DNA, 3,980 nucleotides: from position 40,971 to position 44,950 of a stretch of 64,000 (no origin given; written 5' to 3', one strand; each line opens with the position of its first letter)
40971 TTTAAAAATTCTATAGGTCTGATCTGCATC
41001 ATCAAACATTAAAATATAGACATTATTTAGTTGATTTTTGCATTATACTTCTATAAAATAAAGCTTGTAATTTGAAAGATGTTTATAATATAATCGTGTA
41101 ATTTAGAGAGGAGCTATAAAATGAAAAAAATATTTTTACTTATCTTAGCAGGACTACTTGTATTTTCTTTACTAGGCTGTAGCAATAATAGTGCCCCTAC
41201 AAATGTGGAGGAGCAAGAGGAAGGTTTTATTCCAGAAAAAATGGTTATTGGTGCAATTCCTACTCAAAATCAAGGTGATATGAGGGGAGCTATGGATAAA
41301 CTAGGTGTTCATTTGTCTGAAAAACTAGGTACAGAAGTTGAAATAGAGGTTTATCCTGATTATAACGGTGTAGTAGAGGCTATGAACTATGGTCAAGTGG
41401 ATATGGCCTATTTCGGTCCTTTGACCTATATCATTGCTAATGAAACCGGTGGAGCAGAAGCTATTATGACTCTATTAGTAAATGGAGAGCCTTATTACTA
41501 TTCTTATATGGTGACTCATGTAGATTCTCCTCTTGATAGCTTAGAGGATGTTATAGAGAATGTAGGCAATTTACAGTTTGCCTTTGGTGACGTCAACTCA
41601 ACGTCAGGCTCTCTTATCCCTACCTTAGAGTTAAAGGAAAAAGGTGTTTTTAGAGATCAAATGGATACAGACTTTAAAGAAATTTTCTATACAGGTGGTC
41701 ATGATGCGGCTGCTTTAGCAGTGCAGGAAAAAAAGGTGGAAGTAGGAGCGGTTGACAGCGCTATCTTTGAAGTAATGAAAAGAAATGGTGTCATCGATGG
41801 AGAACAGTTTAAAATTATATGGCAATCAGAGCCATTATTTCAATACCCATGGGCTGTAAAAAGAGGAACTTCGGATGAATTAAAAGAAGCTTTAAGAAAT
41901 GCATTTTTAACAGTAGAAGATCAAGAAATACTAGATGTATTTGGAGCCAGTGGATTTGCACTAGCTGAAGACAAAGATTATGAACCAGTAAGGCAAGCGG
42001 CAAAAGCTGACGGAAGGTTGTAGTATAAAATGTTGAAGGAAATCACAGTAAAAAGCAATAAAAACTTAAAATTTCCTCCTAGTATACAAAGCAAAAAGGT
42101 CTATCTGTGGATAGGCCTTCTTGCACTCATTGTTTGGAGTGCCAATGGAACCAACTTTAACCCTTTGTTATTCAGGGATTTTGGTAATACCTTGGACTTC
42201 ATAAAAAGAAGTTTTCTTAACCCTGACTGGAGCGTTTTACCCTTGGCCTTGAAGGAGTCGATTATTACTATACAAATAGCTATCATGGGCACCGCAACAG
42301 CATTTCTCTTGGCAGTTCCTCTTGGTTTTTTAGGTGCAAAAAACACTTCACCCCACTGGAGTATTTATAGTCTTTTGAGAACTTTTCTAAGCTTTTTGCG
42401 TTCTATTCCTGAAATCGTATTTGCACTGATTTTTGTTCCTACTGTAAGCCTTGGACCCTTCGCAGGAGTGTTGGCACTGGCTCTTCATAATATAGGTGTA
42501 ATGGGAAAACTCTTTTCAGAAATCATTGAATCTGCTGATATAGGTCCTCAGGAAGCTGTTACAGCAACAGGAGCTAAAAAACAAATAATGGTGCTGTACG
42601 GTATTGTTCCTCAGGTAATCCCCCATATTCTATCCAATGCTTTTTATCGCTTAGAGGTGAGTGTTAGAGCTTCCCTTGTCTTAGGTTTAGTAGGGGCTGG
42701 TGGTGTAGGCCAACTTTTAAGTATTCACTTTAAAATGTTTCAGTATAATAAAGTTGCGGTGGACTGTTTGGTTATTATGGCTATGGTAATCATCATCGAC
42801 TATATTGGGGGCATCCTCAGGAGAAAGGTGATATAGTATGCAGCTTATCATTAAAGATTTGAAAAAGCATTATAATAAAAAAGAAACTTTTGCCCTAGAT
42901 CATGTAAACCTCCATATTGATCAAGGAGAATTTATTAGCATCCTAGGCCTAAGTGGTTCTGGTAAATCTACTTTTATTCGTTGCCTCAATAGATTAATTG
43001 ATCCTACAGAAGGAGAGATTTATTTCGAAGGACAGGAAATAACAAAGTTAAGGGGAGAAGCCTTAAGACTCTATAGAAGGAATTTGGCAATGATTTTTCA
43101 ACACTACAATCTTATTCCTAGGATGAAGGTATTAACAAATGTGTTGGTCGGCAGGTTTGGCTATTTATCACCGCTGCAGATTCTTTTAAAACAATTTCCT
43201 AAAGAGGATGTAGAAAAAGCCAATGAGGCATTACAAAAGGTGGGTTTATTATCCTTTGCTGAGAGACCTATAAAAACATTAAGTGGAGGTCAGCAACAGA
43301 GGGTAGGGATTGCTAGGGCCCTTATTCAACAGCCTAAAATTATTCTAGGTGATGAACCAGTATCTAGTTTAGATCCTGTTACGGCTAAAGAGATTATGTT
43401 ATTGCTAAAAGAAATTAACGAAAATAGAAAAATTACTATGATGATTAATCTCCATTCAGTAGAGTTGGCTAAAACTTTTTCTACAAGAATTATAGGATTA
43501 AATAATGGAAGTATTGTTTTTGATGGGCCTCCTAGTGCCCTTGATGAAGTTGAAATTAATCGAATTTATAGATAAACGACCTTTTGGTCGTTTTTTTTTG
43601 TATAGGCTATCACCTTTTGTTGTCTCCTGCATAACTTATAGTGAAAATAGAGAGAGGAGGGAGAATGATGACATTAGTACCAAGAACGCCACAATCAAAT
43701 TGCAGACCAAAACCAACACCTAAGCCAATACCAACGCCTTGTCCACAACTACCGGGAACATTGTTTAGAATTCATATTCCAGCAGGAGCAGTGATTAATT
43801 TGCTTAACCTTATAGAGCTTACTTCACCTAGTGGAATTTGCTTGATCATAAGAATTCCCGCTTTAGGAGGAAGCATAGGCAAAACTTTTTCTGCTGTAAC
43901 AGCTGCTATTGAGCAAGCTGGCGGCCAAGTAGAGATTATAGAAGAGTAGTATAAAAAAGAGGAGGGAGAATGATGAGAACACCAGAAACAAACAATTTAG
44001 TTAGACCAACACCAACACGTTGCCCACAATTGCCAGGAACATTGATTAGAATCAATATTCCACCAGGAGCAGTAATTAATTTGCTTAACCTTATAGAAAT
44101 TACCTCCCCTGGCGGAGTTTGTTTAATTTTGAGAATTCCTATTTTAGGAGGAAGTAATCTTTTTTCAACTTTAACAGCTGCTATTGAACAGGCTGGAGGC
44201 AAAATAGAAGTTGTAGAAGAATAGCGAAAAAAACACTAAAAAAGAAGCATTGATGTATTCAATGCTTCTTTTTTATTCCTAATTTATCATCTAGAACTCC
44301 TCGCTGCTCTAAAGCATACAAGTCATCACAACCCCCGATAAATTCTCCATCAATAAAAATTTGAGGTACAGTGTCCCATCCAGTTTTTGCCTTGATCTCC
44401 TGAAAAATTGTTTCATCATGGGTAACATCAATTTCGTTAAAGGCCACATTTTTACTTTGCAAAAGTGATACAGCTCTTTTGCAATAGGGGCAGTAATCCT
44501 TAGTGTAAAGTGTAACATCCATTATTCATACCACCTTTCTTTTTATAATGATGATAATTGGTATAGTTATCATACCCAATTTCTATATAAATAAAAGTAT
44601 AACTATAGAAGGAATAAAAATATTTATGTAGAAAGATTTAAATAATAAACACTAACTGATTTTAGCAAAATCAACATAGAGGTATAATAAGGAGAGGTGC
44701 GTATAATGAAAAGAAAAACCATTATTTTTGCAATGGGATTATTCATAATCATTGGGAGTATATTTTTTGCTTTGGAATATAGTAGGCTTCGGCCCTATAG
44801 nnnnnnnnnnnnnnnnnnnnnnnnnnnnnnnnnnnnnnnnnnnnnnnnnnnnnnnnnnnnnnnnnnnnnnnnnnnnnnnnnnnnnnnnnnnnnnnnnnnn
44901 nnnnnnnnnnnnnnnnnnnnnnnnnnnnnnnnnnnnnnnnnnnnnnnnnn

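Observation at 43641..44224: Tandem duplicated pair of small Pro/Thr-rich, two-Cys proteins of no recognisable family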

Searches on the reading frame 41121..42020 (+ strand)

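Call 50: search_protein_families(library=pfam, proteins=[window:41121-42020:+], max_evalue=0.001)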
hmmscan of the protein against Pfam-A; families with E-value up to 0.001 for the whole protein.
window:41121-42020:+ (300 aa): 1 family
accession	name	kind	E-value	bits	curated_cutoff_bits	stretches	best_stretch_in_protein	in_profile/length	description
PF12974.12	Phosphonate-bd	-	8e-72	241.9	27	1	43-287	1-242/242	ABC transporter, phosphonate, periplasmic substrate-binding protein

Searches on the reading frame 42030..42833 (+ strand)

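Call 50: search_protein_families(library=pfam, proteins=[window:42030-42833:+], max_evalue=0.001)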
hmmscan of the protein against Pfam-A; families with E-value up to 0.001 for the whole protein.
window:42030-42833:+ (268 aa): 1 family
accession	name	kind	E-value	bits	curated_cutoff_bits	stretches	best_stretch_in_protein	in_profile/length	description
PF00528.27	BPD_transp_1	-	5.1e-17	62.6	26.4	1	95-267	1-182/184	Binding-protein-dependent transport system inner membrane component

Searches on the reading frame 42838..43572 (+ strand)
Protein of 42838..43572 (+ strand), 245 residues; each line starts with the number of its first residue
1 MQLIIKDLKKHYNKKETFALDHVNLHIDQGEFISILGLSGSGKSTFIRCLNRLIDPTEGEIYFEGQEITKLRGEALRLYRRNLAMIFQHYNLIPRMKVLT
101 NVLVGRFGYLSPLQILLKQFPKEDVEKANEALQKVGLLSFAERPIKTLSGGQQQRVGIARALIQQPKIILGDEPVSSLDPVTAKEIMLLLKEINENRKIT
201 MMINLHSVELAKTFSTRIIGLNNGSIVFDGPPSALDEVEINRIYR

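Call 50: search_protein_families(library=pfam, proteins=[window:42838-43572:+], max_evalue=0.001)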
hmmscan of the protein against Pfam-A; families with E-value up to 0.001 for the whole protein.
window:42838-43572:+ (245 aa): 3 families
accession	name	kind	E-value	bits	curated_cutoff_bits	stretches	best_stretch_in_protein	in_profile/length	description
PF00005.33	ABC_tran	-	7.7e-38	130.6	25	1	20-175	1-136/137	ABC transporter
PF13304.12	AAA_21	-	1e-05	26.2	27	0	34-55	3-24/304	AAA domain, putative AbiEii toxin, Type IV TA system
PF13555.12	AAA_29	-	0.00044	20.4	27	1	22-58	14-50/61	P-loop containing region of AAA domain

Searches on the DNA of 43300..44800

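Call 62: search_rna_families(source=window, start=43300, end=44800, threshold=evalue, max_evalue=1)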
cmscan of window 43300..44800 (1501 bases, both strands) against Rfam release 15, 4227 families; matches with E-value up to 1: 3.
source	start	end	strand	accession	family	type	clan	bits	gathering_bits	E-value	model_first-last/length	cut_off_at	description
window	44220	44287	-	RF00834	mir-268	Gene; miRNA;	-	26.1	47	0.038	1-89/89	no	mir-268 microRNA precursor family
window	44224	44292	+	RF00834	mir-268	Gene; miRNA;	-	21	47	0.9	1-89/89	no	mir-268 microRNA precursor family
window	44237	44273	+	RF00704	MIR397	Gene; miRNA;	-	20.4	55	0.97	1-117/117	no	MIR397 microRNA precursor family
